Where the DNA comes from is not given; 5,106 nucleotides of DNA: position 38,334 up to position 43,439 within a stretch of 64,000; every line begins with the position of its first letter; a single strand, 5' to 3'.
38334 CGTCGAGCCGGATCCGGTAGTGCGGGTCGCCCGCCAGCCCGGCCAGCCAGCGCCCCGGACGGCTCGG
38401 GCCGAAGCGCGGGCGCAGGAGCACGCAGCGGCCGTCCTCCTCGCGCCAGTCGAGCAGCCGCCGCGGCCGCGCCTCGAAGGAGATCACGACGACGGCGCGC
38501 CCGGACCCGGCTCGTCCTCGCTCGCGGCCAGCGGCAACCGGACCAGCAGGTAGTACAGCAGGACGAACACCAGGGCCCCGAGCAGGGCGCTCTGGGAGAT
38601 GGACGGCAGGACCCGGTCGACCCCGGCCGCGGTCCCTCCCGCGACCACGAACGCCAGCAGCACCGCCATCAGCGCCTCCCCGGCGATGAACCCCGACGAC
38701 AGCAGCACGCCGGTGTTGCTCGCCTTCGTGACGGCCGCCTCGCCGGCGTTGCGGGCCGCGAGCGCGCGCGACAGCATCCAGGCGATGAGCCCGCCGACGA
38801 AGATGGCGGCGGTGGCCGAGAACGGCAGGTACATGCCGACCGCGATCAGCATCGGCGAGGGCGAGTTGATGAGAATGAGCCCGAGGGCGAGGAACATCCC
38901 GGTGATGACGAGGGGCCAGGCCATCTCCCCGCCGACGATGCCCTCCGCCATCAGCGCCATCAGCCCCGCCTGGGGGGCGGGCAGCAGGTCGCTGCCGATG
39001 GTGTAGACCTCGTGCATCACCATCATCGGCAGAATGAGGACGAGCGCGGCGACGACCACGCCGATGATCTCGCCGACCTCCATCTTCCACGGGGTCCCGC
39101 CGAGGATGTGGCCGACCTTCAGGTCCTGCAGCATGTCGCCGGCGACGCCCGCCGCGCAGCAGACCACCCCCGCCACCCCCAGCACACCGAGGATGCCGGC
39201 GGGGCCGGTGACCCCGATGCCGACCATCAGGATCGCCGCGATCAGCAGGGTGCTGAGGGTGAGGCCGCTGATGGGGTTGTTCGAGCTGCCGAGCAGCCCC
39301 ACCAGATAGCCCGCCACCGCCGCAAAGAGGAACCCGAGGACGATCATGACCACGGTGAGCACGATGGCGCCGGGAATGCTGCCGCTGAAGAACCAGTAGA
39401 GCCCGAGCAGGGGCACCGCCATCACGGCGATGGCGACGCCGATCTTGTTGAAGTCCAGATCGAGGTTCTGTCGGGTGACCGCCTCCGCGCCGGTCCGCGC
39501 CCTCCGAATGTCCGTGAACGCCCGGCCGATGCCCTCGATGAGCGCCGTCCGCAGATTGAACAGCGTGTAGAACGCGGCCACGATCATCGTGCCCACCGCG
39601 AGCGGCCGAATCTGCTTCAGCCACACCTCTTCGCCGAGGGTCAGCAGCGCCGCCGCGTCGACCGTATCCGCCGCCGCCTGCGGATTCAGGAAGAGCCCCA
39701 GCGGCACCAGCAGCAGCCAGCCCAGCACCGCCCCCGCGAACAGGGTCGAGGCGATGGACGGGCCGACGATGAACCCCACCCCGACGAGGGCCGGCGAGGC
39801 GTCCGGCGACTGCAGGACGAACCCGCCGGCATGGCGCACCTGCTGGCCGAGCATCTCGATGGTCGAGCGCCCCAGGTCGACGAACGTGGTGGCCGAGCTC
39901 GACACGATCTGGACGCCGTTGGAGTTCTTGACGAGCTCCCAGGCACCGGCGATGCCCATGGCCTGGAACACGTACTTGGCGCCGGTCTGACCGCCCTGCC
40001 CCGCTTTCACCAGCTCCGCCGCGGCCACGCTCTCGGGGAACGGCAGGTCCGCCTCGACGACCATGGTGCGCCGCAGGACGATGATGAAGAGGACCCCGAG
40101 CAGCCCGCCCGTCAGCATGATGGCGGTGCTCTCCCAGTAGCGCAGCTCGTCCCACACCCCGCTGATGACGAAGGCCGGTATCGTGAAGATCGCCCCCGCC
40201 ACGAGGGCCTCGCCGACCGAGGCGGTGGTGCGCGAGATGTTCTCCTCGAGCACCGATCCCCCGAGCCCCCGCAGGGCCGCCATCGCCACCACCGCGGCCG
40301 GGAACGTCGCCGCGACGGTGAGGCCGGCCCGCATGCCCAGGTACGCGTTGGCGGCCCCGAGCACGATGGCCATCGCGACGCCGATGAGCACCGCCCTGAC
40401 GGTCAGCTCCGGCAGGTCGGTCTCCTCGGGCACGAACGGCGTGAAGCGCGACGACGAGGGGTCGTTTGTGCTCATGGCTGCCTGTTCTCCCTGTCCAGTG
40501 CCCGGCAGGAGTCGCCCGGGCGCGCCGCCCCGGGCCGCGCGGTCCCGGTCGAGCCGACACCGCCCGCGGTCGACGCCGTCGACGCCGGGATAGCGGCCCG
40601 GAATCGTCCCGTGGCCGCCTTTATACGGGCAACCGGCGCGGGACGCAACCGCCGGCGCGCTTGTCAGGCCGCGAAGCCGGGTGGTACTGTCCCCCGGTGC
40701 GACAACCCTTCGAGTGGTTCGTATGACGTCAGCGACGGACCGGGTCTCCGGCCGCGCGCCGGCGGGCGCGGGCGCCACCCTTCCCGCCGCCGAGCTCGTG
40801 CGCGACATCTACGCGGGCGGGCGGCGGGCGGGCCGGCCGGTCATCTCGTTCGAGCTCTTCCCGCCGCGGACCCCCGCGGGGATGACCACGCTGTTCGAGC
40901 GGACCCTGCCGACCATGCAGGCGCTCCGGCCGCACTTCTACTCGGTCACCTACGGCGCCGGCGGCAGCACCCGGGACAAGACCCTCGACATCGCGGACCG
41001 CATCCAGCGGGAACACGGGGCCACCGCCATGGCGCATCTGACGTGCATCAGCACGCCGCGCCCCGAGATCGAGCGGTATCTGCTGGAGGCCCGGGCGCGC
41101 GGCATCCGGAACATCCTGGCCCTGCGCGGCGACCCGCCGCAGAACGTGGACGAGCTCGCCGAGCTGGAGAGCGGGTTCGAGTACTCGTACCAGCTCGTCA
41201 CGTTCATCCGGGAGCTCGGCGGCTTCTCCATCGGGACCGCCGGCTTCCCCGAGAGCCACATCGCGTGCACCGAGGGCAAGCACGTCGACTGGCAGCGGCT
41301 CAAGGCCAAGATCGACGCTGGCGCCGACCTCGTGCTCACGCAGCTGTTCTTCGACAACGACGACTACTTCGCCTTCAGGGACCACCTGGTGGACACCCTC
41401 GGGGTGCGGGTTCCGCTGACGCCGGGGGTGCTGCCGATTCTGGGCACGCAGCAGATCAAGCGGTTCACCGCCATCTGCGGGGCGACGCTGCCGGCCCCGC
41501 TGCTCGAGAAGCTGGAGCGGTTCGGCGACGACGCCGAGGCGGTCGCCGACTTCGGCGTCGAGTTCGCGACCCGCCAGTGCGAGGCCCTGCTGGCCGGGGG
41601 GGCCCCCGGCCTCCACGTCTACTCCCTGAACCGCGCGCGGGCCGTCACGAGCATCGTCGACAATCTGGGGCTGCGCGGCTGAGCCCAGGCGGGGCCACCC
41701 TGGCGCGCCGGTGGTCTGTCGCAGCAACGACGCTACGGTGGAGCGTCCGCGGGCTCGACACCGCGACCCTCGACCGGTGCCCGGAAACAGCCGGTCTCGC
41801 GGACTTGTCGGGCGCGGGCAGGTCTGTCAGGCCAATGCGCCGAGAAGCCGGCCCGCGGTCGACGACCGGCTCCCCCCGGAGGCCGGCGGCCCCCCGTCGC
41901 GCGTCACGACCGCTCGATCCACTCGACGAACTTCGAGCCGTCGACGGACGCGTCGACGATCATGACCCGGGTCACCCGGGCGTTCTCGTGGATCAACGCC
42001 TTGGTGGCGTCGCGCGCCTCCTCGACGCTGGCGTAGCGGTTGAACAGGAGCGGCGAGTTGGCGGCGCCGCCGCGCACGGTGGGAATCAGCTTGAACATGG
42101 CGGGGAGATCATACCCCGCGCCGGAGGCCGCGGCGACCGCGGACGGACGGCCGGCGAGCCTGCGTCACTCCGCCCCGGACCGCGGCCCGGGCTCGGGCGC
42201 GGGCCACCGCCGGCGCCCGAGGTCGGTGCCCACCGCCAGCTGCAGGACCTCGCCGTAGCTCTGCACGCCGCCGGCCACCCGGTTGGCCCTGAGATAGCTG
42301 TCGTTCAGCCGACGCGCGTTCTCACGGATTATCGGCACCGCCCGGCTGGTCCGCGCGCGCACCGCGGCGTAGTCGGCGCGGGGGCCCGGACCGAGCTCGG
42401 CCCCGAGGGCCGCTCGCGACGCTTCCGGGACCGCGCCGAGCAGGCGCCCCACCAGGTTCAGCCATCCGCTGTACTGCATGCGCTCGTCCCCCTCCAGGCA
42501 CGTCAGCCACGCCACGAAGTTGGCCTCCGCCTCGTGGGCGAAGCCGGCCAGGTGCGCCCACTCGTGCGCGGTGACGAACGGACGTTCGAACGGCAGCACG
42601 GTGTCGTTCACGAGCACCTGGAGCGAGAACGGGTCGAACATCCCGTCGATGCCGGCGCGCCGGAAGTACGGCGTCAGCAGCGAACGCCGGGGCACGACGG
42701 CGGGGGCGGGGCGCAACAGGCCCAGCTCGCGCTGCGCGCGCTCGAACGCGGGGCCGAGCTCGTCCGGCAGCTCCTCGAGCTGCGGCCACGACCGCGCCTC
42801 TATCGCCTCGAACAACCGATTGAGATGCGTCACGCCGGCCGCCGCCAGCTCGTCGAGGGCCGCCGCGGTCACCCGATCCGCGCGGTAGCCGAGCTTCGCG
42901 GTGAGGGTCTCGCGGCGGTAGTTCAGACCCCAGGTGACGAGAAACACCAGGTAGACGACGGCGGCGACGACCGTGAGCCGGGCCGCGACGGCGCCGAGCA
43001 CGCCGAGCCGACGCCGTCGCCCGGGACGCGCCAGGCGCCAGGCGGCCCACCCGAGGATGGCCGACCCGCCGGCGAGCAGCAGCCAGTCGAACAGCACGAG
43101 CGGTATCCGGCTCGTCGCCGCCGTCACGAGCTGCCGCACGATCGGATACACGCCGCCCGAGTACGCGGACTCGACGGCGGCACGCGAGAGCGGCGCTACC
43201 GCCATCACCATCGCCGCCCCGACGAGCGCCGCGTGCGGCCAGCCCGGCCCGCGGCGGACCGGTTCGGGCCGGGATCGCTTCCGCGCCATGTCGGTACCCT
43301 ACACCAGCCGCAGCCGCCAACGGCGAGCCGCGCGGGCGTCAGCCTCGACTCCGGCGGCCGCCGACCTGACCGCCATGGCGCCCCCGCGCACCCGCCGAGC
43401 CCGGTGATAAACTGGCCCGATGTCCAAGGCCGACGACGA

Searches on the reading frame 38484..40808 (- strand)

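Call 87: search_protein_families(library=pfam, proteins=[window:38484-40808:-], max_evalue=0.00001)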
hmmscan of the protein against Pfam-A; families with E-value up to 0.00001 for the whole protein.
window:38484-40808:- (774 aa): 1 family
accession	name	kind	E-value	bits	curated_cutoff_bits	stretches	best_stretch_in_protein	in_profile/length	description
PF03169.20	OPT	-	1.4e-90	305.2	25.8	1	134-722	1-623/623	OPT oligopeptide transporter protein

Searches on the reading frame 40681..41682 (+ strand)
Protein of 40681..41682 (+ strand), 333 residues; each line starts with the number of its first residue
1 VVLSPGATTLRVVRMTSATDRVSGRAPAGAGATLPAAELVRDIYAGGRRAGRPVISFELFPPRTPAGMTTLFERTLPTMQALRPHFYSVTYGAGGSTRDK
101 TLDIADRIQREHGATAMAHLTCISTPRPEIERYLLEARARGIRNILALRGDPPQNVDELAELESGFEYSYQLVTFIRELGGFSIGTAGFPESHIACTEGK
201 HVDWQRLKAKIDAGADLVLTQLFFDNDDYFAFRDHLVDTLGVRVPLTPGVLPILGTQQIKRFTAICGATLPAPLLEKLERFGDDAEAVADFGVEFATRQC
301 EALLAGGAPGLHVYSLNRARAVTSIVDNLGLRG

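Call 87: search_protein_families(library=pfam, proteins=[window:40681-41682:+], max_evalue=0.00001)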
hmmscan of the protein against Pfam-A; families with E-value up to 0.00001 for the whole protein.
window:40681-41682:+ (333 aa): 1 family
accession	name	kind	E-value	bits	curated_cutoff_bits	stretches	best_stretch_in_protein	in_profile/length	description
PF02219.23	MTHFR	-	2.7e-83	280.1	24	1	50-330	8-287/287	Methylenetetrahydrofolate reductase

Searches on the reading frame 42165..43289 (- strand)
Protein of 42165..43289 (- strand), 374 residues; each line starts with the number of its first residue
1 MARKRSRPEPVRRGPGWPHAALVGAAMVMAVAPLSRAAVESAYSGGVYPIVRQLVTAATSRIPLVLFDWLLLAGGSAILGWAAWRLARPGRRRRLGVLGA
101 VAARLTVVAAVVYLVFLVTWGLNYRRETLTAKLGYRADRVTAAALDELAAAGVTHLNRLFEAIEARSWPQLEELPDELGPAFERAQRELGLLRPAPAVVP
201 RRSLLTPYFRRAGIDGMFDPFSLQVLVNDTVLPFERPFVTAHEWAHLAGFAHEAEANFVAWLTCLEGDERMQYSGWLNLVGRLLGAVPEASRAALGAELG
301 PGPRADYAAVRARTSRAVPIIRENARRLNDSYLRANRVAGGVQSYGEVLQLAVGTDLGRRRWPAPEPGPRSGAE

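Call 87: search_protein_families(library=pfam, proteins=[window:42165-43289:-], max_evalue=0.00001)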
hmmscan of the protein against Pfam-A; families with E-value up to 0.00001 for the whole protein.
window:42165-43289:- (374 aa): 1 family
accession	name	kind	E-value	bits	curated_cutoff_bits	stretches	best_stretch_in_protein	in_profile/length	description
PF12725.13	DUF3810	-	7.2e-57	193.5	28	1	43-352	1-310/311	Protein of unknown function (DUF3810)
